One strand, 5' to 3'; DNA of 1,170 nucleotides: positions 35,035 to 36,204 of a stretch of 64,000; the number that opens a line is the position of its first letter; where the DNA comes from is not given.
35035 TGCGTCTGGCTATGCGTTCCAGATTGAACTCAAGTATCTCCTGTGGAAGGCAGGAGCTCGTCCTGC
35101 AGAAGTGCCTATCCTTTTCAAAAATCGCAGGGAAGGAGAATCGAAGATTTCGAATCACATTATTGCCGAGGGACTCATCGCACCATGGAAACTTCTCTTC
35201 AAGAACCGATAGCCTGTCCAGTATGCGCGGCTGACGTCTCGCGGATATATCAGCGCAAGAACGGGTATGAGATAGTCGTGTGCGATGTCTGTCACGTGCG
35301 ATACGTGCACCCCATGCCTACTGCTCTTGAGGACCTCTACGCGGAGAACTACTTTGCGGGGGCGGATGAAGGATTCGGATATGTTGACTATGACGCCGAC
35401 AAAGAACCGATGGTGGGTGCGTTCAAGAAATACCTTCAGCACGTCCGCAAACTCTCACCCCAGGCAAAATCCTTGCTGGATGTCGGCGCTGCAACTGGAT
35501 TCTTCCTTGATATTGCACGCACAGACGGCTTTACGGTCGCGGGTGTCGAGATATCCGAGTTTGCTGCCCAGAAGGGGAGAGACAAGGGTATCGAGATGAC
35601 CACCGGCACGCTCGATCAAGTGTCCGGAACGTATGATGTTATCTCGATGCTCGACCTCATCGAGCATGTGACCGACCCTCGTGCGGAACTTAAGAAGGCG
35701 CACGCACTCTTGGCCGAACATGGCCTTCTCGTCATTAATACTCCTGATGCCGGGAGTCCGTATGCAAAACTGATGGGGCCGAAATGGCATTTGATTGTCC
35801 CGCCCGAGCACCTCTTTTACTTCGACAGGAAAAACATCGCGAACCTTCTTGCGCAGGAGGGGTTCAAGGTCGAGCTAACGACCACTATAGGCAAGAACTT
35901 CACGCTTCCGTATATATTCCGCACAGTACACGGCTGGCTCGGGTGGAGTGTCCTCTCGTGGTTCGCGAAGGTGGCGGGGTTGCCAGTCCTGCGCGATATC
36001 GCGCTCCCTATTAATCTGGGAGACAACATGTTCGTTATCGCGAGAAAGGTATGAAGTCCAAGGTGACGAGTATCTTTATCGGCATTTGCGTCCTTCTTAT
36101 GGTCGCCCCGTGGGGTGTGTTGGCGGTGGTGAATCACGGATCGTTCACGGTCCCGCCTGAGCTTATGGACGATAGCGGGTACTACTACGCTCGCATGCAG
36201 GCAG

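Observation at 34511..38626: Overlapping four-gene module: Dpm1-like GT2, then a Zn-ribbon methyltransferase, then a 12-TM membrane protein with an extracytoplasmic domain, then an FkbM-like methyltransferase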

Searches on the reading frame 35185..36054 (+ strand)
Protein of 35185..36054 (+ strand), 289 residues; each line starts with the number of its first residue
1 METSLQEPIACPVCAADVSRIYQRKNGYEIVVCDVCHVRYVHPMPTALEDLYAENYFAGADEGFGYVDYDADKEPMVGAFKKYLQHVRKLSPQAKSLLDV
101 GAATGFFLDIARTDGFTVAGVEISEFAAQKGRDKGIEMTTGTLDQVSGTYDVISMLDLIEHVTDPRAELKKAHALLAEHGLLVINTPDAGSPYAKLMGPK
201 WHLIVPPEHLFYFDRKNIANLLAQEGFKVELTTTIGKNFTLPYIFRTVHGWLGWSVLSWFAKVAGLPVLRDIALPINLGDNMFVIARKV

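Call 3: search_protein_families(library=pfam, proteins=[window:35185-36054:+], max_evalue=0.01)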
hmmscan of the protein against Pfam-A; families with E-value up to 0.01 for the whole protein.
window:35185-36054:+ (289 aa): 5 families
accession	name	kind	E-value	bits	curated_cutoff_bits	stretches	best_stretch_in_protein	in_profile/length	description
PF13489.12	Methyltransf_23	-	2.2e-28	99.5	27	1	83-230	9-162/164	Methyltransferase domain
PF08242.18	Methyltransf_12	-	9.2e-09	36.4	30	1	98-182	1-98/98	Methyltransferase domain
PF08241.18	Methyltransf_11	-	1.2e-07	32.6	21.2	1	98-184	1-95/95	Methyltransferase domain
PF13847.12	Methyltransf_31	-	4.2e-06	27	27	1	94-189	4-114/145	Methyltransferase domain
PF13649.12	Methyltransf_25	-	4.7e-06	27.7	27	1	98-180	2-97/97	Methyltransferase domain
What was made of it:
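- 35185..36054 (+): Class I SAM methyltransferase (Methyltransf_23), 289 aa, with an N-terminal four-Cys zinc ribbon. It is a conserved member of the module. PF13489 at E 2e-28 (call 3).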

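Call 5: search_protein_families(library=ncbifam, proteins=[window:35185-36054:+], max_evalue=0.01)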
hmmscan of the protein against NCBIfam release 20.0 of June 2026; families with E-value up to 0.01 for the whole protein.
window:35185-36054:+ (289 aa): 8 families
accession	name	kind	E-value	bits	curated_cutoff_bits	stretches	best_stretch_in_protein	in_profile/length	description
TIGR01983.1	UbiG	equivalog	3.3e-08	33.1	102.95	1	92-186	48-153/228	bifunctional 2-polyprenyl-6-hydroxyphenol methylase/3-demethylubiquinol 3-O-methyltransferase UbiG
TIGR04345.1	ovoA_Cterm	equivalog_domain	0.00019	21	170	1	144-187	129-172/242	putative 4-mercaptohistidine N1-methyltransferase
TIGR02021.1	BchM-ChlM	equivalog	0.00024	20.6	158.9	1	81-165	42-134/218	magnesium protoporphyrin IX methyltransferase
NF045667.1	MTase_DVU1556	equivalog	0.00033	20.2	155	1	92-192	21-127/213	DVU_1556 family methyltransferase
NF008686.0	PRK11705.1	equivalog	0.0017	17.5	400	1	88-186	161-267/383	cyclopropane fatty acyl phospholipid synthase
NF011650.0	PRK15068.1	equivalog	0.0039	16.1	209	0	94-186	123-227/324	tRNA 5-methoxyuridine(34)/uridine 5-oxyacetic acid(34) synthase CmoB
NF043040.1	corrin_prot_MT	hypoth_equivalog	0.0051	16.3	180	0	81-185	28-148/216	corrinoid protein-associated methyltransferase CpaM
TIGR00537.1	hemK_rel_arch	hypoth_equivalog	0.0085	15.8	87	0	94-153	20-86/179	HemK2/MTQ2 family protein methyltransferase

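Call 15: search_solved_structures(query=window:35185-36054:+, max_evalue=0.001)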
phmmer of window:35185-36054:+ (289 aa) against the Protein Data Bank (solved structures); distinct sequences matched with E-value up to 0.001: 6.
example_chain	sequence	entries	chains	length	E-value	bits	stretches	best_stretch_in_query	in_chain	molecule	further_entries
3cc8_A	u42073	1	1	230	3.7e-07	33.2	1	84-229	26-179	Putative methyltransferase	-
2gs9_A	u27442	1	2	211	6e-06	29.2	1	87-198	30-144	Hypothetical protein TT1324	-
1vlm_A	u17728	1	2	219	1.4e-05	28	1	79-228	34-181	SAM-dependent methyltransferase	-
4kdc_A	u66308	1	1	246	0.00039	23.3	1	94-186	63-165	3-demethylubiquinone-9 3-methyltransferase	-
4kdr_A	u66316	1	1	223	0.00046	23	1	94-181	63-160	3-demethylubiquinone-9 3-methyltransferase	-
5dpm_A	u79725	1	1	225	0.00047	23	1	94-181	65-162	Ubiquinone biosynthesis O-methyltransferase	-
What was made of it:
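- Tried and rejected: Only generic class I methyltransferases and UbiG turned up; no characterised sugar methyltransferase (call 15).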

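Call 72: find_related_loci(query=A3, collection=metagenome_contigs, flank=6000)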
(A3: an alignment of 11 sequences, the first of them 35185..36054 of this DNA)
Query A3 (289 aa) in metagenome_contigs; peptide patterns used: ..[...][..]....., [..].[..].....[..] (x = any residue, [..] = any of these).
575 stretches matched a pattern; 278 encode a relative of the query (tblastn E <= 1e-3); the best 80 are kept; 80 distinct loci.
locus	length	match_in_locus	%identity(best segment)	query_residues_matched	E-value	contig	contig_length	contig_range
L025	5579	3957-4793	55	9-288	4e-102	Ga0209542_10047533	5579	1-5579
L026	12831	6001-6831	58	11-288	4e-101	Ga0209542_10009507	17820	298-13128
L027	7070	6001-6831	58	11-288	4e-101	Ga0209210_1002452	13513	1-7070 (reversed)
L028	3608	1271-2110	53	9-289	7e-101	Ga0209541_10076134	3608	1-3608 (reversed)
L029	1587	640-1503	55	1-288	7e-107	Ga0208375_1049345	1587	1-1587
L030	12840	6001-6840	53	9-289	1e-99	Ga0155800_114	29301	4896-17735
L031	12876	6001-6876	52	1-289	1e-98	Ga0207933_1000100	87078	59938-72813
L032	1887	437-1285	51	6-288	4e-102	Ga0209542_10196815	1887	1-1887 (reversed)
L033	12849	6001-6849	52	7-288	3e-96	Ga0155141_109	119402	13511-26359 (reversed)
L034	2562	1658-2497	50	9-288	3e-99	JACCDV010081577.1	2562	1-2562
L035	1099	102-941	54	9-288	7e-104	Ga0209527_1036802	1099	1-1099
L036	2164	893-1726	54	10-288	1e-98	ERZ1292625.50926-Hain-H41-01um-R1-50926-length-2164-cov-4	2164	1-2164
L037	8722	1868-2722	51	6-288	1e-94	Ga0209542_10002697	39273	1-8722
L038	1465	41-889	51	6-288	1e-100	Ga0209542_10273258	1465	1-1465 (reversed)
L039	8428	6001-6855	47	6-288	6e-92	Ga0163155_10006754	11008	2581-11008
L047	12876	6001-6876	44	1-287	6e-87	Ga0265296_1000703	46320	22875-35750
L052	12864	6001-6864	46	11-289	5e-86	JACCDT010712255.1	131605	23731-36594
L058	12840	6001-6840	47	11-286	5e-90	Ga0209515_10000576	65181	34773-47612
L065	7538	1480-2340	44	1-288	2e-82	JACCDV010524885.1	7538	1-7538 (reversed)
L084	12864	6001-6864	44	1-288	3e-79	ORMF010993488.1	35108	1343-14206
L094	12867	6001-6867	43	1-283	2e-78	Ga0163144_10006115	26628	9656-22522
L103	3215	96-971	41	1-289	5e-77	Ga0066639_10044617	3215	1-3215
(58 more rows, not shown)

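Call 75: search_protein_families(library=pfam, proteins=[L058:6825-9245:+, L047:6846-9251:+, L052:6867-8513:+, L084:6871-8307:+, L094:6888-8462:+, L103:947-3214:+, L065:2336-3925:+], max_evalue=0.01)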
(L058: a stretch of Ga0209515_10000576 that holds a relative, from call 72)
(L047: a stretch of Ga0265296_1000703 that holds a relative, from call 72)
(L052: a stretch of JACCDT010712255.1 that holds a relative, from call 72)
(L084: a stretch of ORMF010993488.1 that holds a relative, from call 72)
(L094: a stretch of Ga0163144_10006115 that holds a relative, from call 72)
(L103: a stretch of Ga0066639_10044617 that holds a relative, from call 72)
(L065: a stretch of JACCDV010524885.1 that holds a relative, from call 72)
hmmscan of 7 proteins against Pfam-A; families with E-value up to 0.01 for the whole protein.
L058:6825-9245:+ (807 aa): 1 family
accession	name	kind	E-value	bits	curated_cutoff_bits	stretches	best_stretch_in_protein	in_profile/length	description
PF09586.16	YfhO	-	5.8e-09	35.3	28.5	1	742-805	759-823/835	Bacterial membrane protein YfhO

L047:6846-9251:+ (802 aa): 1 family
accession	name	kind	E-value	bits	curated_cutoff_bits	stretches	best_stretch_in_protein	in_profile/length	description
PF09586.16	YfhO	-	6.3e-07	28.6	28.5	1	733-802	755-825/835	Bacterial membrane protein YfhO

L052:6867-8513:+ (549 aa): 0 families

L084:6871-8307:+ (479 aa): 1 family
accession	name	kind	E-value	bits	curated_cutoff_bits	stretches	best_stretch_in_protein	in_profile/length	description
PF13231.12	PMT_2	-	0.0019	18.9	26.1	1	95-252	3-157/160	Dolichyl-phosphate-mannose-protein mannosyltransferase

L094:6888-8462:+ (525 aa): 0 families

L103:947-3214:+ (756 aa): 1 family
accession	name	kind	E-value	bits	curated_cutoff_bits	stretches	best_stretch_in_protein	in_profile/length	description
PF09586.16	YfhO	-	1e-06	27.9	28.5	1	54-670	47-596/835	Bacterial membrane protein YfhO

L065:2336-3925:+ (530 aa): 0 families
